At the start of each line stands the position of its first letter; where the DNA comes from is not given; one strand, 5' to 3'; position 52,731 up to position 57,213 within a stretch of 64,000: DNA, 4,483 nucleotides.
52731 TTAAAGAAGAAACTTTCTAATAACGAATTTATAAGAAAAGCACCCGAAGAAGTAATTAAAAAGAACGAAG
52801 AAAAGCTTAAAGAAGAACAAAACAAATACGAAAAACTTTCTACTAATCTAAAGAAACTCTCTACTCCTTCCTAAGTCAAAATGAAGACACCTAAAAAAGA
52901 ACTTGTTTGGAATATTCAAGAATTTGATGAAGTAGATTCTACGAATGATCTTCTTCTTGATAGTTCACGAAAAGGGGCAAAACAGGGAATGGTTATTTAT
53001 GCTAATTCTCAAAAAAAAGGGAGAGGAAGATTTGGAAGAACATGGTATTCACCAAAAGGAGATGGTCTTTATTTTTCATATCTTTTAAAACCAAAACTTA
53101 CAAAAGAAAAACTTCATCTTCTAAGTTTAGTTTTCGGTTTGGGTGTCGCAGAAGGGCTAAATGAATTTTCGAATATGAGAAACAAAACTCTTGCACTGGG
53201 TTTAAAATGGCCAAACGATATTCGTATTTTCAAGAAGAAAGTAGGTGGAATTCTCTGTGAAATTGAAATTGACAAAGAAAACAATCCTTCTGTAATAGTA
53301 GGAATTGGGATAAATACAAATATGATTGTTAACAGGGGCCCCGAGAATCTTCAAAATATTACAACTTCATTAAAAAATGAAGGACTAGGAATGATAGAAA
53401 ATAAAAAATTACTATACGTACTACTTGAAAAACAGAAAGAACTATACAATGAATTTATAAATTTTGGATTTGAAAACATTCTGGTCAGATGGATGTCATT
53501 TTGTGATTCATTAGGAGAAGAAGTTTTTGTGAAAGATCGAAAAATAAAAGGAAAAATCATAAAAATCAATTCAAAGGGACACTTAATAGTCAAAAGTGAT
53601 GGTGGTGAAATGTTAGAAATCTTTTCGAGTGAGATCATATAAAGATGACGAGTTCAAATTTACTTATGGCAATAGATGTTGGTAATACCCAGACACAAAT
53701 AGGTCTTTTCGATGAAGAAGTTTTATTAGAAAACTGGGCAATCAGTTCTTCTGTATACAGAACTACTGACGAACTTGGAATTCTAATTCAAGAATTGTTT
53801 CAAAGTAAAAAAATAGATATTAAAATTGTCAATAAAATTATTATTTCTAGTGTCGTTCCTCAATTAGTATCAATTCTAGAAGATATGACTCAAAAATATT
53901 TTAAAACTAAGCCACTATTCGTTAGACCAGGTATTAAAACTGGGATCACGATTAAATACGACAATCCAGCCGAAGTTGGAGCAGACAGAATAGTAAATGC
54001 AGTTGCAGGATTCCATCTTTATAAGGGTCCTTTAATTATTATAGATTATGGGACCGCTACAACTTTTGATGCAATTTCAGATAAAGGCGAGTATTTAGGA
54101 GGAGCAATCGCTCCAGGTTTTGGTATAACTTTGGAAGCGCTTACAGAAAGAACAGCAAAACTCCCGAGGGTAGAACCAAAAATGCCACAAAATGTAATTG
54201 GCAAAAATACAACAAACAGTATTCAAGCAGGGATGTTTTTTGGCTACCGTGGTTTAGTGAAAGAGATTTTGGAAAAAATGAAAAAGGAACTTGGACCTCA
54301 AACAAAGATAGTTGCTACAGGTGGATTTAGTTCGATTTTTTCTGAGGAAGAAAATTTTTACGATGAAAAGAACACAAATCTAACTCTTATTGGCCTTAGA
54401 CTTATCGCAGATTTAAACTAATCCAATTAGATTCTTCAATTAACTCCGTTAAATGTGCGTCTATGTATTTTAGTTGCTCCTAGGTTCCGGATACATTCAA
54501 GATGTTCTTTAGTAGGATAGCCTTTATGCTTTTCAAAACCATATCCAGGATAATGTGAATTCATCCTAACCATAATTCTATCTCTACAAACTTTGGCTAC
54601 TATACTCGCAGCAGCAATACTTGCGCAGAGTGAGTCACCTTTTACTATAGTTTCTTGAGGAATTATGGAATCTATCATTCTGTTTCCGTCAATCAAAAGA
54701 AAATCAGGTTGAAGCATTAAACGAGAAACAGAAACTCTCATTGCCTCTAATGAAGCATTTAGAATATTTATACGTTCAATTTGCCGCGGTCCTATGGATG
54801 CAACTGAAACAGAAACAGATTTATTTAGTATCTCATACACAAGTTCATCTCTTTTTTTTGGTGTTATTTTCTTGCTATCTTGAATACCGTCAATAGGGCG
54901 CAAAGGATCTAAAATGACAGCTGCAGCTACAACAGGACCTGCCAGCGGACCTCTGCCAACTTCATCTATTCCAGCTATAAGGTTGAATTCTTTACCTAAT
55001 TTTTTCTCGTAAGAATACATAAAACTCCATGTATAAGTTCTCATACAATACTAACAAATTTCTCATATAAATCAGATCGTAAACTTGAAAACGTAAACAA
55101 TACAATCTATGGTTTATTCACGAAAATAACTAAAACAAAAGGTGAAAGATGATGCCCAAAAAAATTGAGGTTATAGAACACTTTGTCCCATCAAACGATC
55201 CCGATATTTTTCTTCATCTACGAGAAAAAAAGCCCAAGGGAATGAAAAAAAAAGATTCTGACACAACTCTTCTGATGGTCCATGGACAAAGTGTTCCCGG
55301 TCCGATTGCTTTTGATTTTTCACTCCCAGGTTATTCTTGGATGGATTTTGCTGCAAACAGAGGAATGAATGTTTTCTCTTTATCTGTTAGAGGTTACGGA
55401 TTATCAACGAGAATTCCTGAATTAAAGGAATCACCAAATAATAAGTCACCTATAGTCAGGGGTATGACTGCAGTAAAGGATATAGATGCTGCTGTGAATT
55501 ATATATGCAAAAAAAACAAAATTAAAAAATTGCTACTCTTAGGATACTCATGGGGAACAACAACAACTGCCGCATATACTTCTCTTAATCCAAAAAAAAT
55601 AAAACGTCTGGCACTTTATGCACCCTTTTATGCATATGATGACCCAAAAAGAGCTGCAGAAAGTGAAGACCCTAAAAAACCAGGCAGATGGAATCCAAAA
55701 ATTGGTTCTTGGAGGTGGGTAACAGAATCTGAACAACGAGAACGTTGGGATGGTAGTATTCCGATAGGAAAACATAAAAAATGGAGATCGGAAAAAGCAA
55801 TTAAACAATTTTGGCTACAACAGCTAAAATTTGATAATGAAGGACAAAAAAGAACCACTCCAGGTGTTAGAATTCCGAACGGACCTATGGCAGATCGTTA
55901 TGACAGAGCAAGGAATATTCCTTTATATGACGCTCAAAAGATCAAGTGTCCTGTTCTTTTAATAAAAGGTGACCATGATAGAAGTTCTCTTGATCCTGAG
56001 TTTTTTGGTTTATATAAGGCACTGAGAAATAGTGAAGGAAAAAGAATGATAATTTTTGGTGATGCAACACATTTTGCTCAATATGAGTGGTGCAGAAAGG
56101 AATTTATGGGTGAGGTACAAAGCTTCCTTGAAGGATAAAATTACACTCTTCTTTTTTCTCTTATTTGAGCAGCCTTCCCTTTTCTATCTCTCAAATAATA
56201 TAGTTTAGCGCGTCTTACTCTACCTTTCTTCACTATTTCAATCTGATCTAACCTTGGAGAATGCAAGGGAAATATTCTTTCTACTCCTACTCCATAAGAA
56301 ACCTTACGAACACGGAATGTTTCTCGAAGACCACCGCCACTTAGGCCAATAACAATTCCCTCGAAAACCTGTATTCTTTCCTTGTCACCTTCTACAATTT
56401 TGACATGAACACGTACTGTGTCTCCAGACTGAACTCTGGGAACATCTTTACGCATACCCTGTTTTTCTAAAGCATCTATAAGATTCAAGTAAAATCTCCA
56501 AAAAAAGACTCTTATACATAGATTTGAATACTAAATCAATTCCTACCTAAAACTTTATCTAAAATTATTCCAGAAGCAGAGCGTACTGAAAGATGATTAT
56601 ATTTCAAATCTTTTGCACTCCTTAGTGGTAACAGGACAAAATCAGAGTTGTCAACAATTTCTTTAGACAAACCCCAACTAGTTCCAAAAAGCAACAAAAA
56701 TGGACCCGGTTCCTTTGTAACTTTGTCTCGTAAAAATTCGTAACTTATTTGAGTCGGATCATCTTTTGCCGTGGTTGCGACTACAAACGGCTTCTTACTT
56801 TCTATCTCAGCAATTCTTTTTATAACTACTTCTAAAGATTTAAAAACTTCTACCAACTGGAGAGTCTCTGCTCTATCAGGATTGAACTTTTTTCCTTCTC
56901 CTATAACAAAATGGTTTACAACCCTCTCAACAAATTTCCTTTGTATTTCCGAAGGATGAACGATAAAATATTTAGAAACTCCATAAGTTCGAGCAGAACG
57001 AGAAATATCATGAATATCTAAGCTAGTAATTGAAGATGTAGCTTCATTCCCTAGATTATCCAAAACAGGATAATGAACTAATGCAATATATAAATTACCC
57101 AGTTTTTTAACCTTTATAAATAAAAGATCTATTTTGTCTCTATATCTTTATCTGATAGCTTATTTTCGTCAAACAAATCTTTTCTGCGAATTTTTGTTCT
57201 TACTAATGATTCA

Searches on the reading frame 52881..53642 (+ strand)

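Call 19: search_protein_families(library=pfam, proteins=[window:52881-53642:+], max_evalue=0.00001)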
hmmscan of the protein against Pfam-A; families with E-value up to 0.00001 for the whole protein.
window:52881-53642:+ (253 aa): 2 families
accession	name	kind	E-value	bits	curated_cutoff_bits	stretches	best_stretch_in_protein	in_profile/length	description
PF03099.24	BPL_LplA_LipB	-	1.4e-19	70.7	21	1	18-145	5-133/133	Biotin/lipoate A/B protein ligase family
PF16917.10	BPL_LplA_LipB_2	-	5e-07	29.9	27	1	51-205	30-182/183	Biotin/lipoate A/B protein ligase family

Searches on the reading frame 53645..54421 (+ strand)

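Call 19: search_protein_families(library=pfam, proteins=[window:53645-54421:+], max_evalue=0.00001)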
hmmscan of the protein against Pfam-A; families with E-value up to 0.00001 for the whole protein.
window:53645-54421:+ (258 aa): 1 family
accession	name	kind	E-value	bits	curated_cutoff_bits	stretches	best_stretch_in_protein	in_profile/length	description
PF03309.20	Pan_kinase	-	3.1e-76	256.2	24.7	1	7-210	1-204/205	Type III pantothenate kinase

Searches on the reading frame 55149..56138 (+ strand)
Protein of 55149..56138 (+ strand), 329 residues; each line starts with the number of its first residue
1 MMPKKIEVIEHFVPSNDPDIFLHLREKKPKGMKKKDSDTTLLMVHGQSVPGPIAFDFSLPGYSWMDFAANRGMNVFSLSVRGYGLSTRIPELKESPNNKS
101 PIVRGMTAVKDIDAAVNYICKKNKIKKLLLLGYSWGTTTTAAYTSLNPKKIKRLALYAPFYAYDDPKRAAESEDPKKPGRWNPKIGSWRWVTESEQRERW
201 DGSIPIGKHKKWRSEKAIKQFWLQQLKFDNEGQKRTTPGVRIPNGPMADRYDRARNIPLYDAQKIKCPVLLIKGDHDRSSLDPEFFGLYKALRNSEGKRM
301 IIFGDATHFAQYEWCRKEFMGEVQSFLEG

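Call 19: search_protein_families(library=pfam, proteins=[window:55149-56138:+], max_evalue=0.00001)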
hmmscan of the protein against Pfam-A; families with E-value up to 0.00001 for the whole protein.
window:55149-56138:+ (329 aa): 4 families
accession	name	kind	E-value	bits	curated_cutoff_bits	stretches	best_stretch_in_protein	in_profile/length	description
PF00561.26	Abhydrolase_1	-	2.7e-17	63.7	25.8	1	65-169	20-115/245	alpha/beta hydrolase fold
PF12146.15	Hydrolase_4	-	1.6e-13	51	27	1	69-167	28-117/239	Serine aminopeptidase, S33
PF12697.13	Abhydrolase_6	-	1.1e-08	36.5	26.3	1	41-312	1-208/217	Alpha/beta hydrolase family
PF00326.27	Peptidase_S9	-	6.9e-06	26.1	22.6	0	248-327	126-206/213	Prolyl oligopeptidase family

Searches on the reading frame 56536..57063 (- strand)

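Call 19: search_protein_families(library=pfam, proteins=[window:56536-57063:-], max_evalue=0.00001)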
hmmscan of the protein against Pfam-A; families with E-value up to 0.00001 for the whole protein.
window:56536-57063:- (175 aa): 1 family
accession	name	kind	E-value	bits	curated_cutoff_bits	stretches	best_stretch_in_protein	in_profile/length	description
PF09936.14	Methyltrn_RNA_4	-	3.4e-59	200.2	22.6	1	5-173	16-182/182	SAM-dependent RNA methyltransferase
